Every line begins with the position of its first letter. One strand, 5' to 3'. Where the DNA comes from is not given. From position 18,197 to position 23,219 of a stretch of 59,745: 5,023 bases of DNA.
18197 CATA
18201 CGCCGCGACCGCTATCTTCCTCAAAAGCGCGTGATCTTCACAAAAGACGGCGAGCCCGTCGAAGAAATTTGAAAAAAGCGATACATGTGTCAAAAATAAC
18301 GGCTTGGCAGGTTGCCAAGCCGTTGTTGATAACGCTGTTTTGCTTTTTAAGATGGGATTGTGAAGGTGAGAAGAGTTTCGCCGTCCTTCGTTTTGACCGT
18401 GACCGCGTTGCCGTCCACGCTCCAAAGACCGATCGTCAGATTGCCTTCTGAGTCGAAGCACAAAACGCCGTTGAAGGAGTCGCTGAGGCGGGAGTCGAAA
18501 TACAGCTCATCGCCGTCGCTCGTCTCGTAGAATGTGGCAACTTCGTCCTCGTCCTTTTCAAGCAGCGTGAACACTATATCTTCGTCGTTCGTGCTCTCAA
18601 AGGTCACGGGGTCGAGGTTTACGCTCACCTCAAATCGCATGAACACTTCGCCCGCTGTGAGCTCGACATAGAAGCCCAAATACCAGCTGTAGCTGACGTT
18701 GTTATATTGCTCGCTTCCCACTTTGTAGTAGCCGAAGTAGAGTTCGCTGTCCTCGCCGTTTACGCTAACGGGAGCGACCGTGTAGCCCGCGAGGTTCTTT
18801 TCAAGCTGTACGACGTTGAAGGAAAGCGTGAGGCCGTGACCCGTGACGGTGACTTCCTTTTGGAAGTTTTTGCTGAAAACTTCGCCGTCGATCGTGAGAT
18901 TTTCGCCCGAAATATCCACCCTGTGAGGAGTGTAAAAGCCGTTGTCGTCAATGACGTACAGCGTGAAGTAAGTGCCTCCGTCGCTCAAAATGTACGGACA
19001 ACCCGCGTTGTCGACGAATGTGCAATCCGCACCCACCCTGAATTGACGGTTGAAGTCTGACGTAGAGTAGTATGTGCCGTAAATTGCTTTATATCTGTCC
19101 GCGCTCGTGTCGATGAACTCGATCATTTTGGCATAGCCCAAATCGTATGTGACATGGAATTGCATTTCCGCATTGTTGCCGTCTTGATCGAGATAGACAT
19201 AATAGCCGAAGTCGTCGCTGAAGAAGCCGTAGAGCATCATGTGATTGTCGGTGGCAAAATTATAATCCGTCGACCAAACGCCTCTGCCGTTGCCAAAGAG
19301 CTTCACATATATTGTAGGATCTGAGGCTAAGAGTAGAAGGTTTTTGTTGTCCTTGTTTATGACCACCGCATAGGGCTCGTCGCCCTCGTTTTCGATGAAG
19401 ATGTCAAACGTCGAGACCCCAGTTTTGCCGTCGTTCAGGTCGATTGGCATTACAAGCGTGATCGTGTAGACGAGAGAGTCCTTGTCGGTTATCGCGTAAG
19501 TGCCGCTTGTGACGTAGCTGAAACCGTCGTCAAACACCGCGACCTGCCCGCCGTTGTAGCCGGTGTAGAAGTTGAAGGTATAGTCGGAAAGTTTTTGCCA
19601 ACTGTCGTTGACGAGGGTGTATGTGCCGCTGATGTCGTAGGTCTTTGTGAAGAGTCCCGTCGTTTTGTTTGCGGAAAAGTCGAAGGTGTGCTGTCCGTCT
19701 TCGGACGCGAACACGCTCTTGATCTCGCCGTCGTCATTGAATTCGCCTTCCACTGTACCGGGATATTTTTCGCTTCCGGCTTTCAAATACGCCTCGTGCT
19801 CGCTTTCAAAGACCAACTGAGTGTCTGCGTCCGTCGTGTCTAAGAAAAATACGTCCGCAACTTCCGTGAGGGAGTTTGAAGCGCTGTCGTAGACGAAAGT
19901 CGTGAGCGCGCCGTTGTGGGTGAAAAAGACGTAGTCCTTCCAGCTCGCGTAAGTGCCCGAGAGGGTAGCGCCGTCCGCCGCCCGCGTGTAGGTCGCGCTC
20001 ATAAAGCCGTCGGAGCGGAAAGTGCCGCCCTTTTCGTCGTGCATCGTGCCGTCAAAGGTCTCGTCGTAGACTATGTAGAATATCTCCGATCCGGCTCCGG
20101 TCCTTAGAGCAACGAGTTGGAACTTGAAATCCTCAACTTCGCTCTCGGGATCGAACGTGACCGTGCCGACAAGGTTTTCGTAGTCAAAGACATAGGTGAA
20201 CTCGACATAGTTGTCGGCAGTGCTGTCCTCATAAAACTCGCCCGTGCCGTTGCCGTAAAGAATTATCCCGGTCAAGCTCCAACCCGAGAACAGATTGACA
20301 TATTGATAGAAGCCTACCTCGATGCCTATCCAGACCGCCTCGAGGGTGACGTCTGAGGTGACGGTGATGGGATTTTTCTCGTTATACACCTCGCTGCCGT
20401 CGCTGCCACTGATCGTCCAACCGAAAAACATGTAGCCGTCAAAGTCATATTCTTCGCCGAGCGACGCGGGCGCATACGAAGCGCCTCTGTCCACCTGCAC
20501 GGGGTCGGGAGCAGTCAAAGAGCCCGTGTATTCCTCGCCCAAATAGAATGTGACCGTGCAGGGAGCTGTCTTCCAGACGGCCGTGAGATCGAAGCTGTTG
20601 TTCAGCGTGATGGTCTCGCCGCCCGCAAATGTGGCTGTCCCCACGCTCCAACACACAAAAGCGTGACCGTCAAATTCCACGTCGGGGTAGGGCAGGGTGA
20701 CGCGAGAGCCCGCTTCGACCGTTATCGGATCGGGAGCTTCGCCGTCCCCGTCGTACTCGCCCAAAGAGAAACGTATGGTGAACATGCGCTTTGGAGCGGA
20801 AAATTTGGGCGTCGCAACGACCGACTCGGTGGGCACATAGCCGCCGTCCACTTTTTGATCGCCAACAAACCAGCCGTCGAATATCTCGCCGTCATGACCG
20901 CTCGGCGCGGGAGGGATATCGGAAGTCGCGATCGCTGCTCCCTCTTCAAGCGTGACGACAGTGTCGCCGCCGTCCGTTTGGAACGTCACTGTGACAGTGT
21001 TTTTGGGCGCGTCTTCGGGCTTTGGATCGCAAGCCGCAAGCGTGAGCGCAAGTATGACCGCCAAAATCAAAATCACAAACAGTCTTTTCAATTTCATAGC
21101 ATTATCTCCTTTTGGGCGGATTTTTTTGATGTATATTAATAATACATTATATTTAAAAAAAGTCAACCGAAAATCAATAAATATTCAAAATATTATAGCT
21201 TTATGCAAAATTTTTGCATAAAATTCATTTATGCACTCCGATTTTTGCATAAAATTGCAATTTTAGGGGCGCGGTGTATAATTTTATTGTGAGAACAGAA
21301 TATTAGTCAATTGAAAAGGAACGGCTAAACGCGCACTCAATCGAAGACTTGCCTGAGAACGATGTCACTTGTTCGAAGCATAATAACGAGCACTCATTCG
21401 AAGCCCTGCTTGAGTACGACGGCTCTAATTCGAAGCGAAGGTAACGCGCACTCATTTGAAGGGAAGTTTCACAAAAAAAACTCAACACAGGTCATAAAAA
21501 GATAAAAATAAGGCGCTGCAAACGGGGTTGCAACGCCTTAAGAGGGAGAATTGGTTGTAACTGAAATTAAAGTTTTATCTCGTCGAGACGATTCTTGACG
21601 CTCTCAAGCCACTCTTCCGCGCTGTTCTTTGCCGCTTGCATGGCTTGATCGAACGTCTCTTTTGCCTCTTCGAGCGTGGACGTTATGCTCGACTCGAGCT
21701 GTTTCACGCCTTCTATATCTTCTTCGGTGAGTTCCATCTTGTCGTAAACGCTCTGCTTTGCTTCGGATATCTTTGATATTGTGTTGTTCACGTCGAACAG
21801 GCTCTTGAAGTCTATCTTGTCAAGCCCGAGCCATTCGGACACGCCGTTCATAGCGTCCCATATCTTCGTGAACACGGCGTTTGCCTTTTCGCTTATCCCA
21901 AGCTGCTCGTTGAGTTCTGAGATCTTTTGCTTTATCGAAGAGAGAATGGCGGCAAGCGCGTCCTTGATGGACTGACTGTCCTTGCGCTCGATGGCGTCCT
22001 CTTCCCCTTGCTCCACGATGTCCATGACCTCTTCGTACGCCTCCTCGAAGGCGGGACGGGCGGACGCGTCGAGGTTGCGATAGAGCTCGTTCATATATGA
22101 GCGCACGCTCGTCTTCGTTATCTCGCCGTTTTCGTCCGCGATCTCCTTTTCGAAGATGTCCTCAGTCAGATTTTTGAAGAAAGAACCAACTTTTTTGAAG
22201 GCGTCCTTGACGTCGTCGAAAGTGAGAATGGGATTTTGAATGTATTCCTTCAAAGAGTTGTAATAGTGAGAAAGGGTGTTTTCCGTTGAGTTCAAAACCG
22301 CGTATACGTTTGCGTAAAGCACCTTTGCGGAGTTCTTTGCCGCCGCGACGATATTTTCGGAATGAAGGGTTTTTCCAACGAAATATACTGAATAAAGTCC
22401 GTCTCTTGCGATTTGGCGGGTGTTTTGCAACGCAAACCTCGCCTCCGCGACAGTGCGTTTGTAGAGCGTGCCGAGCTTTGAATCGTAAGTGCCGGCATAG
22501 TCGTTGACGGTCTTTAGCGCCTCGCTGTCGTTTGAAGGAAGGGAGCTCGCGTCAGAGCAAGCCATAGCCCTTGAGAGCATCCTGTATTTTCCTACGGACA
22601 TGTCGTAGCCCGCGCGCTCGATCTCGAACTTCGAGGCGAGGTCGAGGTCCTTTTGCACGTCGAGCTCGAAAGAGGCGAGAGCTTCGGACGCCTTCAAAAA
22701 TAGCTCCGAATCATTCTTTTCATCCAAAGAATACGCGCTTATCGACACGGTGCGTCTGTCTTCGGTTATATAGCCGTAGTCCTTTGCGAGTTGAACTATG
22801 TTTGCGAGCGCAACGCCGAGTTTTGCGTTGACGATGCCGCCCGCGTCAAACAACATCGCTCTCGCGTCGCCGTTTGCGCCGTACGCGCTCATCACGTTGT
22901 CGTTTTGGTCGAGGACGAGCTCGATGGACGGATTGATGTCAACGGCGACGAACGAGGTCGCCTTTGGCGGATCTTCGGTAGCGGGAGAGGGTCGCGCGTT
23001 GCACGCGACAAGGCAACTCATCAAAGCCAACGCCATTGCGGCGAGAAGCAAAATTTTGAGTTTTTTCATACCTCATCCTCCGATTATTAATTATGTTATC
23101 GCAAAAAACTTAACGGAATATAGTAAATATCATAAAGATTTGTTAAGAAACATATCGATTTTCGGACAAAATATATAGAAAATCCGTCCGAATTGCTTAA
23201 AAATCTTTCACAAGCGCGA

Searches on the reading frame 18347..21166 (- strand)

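Call 11: search_protein_families(library=pfam, proteins=[window:18347-21166:-], max_evalue=0.01)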
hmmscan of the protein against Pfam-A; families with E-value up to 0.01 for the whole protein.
window:18347-21166:- (939 aa): 1 family
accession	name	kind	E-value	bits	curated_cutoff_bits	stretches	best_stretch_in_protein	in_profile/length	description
PF09479.16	Flg_new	-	2e-09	37.9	27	2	59-101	2-40/65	Listeria-Bacteroides repeat domain (List_Bact_rpt)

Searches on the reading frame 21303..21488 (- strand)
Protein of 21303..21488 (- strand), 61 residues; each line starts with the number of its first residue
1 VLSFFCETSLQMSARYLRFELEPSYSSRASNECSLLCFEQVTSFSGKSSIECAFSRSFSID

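Call 46: find_homologous_proteins(query=window:21303-21488:-, max_evalue=10)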
Query window:21303-21488:-: no candidate shares three 5-residue words with the query. No homologue found.
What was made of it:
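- The 61-aa ORF over array A has no relative among 5.8 billion proteins (call 46). There is no protein homologue (call 46).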

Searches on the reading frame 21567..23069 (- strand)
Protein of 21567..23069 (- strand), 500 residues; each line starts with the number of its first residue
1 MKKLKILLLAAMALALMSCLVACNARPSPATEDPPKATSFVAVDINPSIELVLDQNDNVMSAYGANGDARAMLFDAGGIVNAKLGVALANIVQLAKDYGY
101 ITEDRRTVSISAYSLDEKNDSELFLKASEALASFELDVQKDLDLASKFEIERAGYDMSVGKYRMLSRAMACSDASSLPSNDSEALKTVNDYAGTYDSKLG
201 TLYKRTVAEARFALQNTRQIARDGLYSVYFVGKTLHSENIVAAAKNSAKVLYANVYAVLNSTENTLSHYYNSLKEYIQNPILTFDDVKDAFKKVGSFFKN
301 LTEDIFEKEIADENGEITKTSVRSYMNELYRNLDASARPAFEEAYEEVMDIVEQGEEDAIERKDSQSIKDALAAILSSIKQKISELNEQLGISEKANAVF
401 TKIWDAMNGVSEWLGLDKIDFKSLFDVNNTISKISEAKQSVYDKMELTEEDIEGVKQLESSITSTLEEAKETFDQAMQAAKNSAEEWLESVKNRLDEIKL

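Call 11: search_protein_families(library=pfam, proteins=[window:21567-23069:-], max_evalue=0.01)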
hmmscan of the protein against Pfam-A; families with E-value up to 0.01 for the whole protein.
window:21567-23069:- (500 aa): 3 families
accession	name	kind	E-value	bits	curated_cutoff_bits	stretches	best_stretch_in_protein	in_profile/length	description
PF23750.1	RsgI_M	-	5e-17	63.2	25.3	1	39-164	2-130/133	Anti-sigma factor RsgI-like central domain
PF04513.17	Baculo_PEP_C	-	0.00076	20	38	0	425-498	16-90/140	Baculovirus polyhedron envelope protein, PEP, C terminus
PF05103.18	DivIVA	-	0.0048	17.3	28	1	424-490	27-93/131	DivIVA protein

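Call 47: find_homologous_proteins(query=window:21567-23069:-, max_evalue=1e-10)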
Query window:21567-23069:- (500 aa): 6 proteins with E <= 1e-10 among 8000 candidates.
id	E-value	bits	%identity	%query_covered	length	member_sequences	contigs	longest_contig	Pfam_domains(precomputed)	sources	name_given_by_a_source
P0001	0.0e+0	1063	100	100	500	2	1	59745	PF23750.2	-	-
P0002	1.0e-166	573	99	55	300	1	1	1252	PF23750.2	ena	-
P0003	7.0e-117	409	44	95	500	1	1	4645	PF23750.2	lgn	-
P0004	2.4e-44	170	31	99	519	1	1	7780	PF23750.2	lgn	-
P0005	2.3e-37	147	28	99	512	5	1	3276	PF23750.2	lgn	-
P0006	6.4e-20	90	25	99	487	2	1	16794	PF23750.2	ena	-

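Call 48: find_encoding_contigs(protein=P0002, flank=10000)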
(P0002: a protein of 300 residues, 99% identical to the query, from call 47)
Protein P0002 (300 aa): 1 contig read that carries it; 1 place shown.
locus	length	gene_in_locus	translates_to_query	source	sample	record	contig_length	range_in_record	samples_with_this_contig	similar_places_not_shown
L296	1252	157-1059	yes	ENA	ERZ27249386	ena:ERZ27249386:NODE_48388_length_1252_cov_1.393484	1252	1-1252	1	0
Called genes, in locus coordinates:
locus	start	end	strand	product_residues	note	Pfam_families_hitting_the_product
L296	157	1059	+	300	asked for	PF23750:RsgI_M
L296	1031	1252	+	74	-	?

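Call 49: find_encoding_contigs(protein=P0003, flank=10000)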
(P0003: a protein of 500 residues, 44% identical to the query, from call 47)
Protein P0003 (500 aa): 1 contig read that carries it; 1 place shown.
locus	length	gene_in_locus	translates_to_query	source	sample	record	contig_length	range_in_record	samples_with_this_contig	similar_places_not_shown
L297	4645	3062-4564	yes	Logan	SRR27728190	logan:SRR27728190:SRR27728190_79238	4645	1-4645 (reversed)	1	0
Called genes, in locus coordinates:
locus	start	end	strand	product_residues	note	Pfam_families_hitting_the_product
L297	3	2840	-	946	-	?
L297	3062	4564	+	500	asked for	PF23750:RsgI_M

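Call 61: find_encoding_contigs(protein=P0004, flank=10000)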
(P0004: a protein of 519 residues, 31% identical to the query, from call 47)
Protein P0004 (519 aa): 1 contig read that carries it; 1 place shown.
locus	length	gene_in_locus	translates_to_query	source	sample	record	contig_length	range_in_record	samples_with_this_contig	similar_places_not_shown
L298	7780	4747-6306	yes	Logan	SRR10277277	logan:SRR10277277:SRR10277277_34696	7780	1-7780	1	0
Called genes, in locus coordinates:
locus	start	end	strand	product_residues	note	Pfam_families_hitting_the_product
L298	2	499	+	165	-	?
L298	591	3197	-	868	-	PF09479:Flg_new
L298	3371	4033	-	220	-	-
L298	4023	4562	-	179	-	PF04542:Sigma70_r2, PF08281:Sigma70_r4_2 (weak)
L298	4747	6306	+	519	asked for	PF23750:RsgI_M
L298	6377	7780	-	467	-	?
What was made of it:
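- The gene pair made of the RsgI_M-domain lipoprotein gene and a large neighbouring gene (Flg_new-type in the window) is also adjacent and divergently transcribed in relative L297, with related gene content in L298 (calls 49, 61).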

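Call 62: find_encoding_contigs(protein=P0006, flank=10000)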
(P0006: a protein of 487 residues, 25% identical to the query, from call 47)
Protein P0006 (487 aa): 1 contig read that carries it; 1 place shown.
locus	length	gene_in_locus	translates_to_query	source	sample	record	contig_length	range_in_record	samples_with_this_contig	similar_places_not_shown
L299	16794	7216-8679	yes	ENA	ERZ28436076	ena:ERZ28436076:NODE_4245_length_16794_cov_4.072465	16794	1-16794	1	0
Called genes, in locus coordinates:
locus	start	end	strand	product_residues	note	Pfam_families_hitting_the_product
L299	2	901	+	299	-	?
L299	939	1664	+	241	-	PF02585:PIG-L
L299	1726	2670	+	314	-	-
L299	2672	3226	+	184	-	PF12464:Mac, PF25087:GMPPB_C (faint), PF00132:Hexapep, PF14602:Hexapep_2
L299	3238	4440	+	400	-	PF01232:Mannitol_dh, PF08125:Mannitol_dh_C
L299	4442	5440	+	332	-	PF00294:PfkB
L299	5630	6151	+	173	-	PF07638:Sigma70_ECF (faint), PF04542:Sigma70_r2, PF08281:Sigma70_r4_2 (weak), PF04545:Sigma70_r4 (weak)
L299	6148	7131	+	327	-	PF23750:RsgI_M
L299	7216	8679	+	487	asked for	PF23750:RsgI_M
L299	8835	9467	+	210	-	PF02417:Chromate_transp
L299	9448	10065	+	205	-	PF02417:Chromate_transp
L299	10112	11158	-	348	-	PF13421:Band_7_1, PF01145:Band_7, PF17032:Zn_ribbon_15 (faint), PF10571:UPF0547 (faint), PF12773:DZR, PF13240:Zn_Ribbon_1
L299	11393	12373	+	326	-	PF00657:Lipase_GDSL, PF13472:Lipase_GDSL_2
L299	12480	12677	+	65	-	PF08984:DUF1858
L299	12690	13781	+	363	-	PF19134:DUF5817 (faint)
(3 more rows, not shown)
